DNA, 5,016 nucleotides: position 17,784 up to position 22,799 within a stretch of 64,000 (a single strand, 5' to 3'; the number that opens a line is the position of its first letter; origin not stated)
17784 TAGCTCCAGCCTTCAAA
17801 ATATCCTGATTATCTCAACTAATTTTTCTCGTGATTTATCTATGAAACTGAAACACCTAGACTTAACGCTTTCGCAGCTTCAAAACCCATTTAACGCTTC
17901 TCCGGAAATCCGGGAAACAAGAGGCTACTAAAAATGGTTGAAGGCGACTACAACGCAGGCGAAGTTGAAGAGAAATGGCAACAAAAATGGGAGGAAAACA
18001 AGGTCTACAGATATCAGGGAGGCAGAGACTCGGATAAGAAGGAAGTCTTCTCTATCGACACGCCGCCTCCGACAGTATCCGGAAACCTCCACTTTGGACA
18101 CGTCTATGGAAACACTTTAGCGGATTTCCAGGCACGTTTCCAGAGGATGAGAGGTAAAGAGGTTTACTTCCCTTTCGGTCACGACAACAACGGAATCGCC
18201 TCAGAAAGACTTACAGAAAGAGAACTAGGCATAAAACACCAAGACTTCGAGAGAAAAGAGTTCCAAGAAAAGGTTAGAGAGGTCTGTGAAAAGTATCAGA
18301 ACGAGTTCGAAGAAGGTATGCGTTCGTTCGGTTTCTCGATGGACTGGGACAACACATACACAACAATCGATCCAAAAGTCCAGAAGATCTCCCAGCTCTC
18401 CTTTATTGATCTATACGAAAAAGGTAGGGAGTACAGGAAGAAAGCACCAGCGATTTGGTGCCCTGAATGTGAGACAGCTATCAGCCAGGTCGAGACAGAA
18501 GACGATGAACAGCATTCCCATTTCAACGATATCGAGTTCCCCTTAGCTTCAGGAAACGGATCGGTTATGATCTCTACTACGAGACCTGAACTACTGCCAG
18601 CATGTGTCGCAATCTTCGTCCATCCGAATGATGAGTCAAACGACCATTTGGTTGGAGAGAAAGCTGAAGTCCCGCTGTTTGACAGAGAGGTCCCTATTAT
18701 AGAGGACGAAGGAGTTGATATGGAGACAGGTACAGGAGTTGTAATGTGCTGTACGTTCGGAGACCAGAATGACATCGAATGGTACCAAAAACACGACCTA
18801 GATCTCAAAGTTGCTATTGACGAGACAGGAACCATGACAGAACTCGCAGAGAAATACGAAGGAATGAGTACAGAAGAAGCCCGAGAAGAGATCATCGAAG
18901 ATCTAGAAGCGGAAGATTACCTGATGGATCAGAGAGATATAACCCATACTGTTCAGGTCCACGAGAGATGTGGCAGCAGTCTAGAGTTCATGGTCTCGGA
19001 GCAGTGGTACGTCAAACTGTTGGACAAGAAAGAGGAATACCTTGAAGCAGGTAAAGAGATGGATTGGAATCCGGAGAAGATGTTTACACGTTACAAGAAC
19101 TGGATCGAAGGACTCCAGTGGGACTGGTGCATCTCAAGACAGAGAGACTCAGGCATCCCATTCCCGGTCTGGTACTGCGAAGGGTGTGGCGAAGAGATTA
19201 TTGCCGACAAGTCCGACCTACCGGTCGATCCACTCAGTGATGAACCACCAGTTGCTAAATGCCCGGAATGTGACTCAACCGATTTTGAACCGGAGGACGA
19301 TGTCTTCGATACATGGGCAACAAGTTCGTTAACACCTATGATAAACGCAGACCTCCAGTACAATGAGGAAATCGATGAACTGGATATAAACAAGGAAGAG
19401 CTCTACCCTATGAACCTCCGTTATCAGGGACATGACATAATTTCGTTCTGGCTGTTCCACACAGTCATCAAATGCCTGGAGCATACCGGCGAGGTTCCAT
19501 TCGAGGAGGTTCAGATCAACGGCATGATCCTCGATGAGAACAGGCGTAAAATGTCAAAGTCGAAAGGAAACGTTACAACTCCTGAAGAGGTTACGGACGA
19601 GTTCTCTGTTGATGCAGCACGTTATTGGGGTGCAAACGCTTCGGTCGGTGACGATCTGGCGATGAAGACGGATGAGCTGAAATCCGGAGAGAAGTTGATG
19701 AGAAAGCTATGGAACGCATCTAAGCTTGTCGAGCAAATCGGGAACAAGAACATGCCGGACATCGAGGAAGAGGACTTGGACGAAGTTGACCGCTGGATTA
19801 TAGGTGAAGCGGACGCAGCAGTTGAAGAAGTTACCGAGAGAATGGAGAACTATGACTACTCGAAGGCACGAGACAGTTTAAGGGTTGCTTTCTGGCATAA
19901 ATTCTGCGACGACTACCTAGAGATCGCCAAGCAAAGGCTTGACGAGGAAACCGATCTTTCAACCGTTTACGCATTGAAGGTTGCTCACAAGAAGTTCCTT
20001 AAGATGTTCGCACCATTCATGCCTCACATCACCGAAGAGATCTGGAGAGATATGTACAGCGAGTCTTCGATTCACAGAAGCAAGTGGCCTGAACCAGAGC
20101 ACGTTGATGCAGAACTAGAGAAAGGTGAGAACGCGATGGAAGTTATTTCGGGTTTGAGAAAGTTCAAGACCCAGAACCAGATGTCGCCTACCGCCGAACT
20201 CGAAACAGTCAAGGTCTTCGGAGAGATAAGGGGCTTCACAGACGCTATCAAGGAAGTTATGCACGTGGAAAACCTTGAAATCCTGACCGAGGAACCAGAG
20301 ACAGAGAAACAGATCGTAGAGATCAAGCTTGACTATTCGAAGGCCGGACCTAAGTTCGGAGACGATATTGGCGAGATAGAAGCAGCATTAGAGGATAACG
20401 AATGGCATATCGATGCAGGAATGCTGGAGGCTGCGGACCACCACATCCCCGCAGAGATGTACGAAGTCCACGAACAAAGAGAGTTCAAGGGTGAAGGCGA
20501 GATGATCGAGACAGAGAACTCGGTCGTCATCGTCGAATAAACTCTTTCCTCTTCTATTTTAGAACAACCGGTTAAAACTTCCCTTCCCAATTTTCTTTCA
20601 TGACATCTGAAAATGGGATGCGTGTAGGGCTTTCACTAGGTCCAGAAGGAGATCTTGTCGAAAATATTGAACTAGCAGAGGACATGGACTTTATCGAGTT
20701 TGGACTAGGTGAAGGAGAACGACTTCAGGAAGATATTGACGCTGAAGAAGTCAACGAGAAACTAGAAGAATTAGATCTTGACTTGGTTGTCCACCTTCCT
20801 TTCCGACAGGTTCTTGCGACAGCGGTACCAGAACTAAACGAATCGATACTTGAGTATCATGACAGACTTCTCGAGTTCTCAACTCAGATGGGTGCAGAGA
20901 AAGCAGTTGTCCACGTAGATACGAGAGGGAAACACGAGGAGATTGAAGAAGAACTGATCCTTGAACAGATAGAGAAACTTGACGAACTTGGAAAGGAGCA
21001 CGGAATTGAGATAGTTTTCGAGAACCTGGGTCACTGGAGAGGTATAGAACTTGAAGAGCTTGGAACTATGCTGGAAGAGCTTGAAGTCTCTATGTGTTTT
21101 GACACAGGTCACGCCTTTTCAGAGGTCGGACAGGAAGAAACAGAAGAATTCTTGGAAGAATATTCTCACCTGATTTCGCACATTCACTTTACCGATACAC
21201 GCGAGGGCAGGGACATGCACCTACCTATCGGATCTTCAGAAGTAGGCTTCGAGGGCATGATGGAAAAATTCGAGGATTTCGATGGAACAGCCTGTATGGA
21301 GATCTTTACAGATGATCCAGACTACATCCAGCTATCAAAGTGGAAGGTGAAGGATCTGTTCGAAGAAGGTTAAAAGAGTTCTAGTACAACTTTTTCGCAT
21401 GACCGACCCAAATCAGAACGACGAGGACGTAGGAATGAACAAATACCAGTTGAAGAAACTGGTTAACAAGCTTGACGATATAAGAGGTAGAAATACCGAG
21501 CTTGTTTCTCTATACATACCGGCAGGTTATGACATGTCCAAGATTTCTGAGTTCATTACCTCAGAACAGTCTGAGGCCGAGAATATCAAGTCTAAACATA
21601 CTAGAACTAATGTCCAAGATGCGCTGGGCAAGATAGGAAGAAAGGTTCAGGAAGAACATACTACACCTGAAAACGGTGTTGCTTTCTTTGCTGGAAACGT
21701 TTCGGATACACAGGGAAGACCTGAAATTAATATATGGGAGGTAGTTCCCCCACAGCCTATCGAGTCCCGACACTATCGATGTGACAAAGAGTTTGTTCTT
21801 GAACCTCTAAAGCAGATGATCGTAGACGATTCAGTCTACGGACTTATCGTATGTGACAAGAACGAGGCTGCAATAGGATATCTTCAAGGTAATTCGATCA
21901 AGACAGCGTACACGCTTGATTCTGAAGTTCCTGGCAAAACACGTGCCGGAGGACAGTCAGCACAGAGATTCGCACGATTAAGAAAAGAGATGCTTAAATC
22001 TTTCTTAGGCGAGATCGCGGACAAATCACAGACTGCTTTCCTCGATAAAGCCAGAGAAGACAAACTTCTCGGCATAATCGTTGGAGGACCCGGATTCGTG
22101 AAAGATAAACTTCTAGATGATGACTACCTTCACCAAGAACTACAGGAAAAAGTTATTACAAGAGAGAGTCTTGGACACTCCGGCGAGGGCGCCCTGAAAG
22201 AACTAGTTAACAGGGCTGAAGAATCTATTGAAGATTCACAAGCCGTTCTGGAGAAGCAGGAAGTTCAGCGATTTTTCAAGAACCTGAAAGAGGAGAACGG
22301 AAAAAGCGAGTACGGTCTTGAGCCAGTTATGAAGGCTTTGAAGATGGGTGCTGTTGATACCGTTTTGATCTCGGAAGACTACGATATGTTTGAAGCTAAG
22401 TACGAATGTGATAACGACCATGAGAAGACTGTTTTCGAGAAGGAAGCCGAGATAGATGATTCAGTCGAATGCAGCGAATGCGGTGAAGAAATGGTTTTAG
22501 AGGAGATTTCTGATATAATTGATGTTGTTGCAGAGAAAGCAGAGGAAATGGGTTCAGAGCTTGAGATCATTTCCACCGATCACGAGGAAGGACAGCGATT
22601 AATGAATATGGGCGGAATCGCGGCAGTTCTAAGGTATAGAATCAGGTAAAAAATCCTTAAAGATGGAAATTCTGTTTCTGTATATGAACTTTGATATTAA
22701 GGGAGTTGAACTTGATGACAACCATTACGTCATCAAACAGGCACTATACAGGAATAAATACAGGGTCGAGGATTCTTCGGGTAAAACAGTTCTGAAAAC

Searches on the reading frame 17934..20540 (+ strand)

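Call 93: search_protein_families(library=pfam, proteins=[window:17934-20540:+], max_evalue=0.001)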
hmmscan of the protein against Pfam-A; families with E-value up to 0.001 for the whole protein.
window:17934-20540:+ (868 aa): 4 families
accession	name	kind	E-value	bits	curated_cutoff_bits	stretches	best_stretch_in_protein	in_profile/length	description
PF00133.28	tRNA-synt_1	-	1.1e-93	314.7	22.7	1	14-577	1-413/414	tRNA synthetases class I (I, L, M and V)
PF08264.19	Anticodon_1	-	7.7e-38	130.1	25.1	1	619-758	1-146/148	Anticodon-binding domain of tRNA ligase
PF09334.17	tRNA-synt_1g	-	1.8e-23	83.4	20.1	2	41-184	3-131/391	tRNA synthetases class I (M)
PF13603.12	tRNA-synt_1_2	-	1.5e-07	31.6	25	1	240-306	85-151/185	Leucyl-tRNA synthetase, editing domain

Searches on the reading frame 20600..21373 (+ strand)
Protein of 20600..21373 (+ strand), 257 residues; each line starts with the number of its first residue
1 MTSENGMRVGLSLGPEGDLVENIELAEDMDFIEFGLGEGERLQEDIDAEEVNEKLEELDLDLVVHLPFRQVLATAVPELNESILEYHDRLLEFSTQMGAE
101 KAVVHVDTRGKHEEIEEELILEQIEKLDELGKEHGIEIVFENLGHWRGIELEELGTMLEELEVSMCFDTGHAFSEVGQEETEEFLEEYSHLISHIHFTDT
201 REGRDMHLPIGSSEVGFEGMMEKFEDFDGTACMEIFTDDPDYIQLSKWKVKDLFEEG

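Call 4: search_protein_families(library=pfam, proteins=[window:20600-21373:+], max_evalue=1)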
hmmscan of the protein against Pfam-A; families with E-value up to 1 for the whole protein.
window:20600-21373:+ (257 aa): 2 families
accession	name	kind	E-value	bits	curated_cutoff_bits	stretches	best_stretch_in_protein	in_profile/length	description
PF01261.30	AP_endonuc_2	-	4e-25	89.4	31.1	1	29-240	9-237/249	Xylose isomerase-like TIM barrel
PF08730.15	Rad33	-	0.17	12.3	21.7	0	125-168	5-48/165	Rad33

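Call 68: search_solved_structures(query=window:20600-21370:+, max_evalue=0.001, show_alignments=1)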
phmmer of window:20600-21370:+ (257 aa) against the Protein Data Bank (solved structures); distinct sequences matched with E-value up to 0.001: 1.
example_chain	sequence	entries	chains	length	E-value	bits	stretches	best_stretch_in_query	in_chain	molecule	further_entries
3wqo_A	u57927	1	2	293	1.6e-09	41.3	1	52-233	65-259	Uncharacterized protein MJ1311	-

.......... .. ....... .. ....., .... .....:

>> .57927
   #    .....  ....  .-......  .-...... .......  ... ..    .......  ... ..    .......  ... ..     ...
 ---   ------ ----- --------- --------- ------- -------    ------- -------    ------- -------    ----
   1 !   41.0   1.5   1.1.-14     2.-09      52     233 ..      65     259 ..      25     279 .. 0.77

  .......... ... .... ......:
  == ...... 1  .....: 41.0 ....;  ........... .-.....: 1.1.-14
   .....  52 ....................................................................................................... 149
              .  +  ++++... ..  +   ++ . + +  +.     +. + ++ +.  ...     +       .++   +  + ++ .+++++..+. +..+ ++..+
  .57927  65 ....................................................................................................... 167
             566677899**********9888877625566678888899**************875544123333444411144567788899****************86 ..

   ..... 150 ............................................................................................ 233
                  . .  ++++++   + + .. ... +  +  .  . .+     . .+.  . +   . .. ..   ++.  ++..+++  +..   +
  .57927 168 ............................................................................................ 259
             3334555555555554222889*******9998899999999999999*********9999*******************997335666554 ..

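Call 69: search_protein_families(library=ncbifam, proteins=[window:20600-21370:+], max_evalue=0.01)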
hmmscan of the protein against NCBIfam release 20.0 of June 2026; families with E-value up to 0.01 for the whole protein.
window:20600-21370:+ (257 aa): 8 families
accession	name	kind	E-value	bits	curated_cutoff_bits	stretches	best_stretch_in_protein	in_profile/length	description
NF041277.1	coba_remo_CbiR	equivalog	1.7e-24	86.7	105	1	17-237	12-236/249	cobamide remodeling phosphodiesterase CbiR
TIGR00587.1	nfo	subfamily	6.7e-08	32.1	129.65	1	50-222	50-245/279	deoxyribonuclease IV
TIGR04379.1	myo_inos_iolE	equivalog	1.2e-07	31.6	290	1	106-202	111-214/290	myo-inosose-2 dehydratase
NF002196.0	PRK01060.1-1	equivalog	1.3e-05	24.7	333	1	44-220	47-242/297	deoxyribonuclease IV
NF002198.0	PRK01060.1-3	equivalog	2.7e-05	23.9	244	1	26-207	20-208/253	deoxyribonuclease IV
NF041099.2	keto_glucon_epim_IolO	equivalog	0.0024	17.2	300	1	77-200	85-214/269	5-keto-L-gluconate epimerase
NF042435.1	DhshikDhtase_QuiC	equivalog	0.0071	14.9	1200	0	17-149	12-142/635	3-dehydroshikimate dehydratase QuiC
NF007360.0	PRK09856.1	equivalog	0.0082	15.7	305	0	93-237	98-250/276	fructoselysine 3-epimerase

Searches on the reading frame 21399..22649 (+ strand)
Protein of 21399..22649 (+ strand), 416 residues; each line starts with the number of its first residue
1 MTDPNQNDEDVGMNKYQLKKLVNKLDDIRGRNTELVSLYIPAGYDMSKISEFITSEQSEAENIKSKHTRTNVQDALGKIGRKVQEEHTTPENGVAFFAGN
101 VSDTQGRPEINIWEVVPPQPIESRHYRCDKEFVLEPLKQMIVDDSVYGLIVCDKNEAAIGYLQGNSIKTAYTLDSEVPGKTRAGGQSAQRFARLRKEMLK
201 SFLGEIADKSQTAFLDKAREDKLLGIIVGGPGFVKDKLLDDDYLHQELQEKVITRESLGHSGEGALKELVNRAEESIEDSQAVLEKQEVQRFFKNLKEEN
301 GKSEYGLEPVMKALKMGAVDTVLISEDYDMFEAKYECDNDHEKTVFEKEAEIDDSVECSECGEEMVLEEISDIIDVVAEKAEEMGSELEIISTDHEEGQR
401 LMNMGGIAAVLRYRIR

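Call 93: search_protein_families(library=pfam, proteins=[window:21399-22649:+], max_evalue=0.001)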
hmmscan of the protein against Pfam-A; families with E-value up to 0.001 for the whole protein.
window:21399-22649:+ (416 aa): 5 families
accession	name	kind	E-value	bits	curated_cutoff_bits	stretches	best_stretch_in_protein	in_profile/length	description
PF03464.20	eRF1_2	-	9.6e-37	126.7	27.1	1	147-279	2-133/133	eRF1 domain 2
PF03465.20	eRF1_3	-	4.8e-25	88.5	25.8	1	284-415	3-106/106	eRF1 domain 3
PF03463.20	eRF1_1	-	1.9e-16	60.6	23.8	1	19-141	1-123/123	eRF1 domain 1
PF18859.6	acVLRF1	-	2e-11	44.7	27.1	1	148-273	4-124/130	Actinobacteria/chloroflexi VLRF1 release factor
PF18854.6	baeRF_family10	-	1e-10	42.5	27.1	1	134-262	3-127/143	Bacterial archaeo-eukaryotic release factor family 10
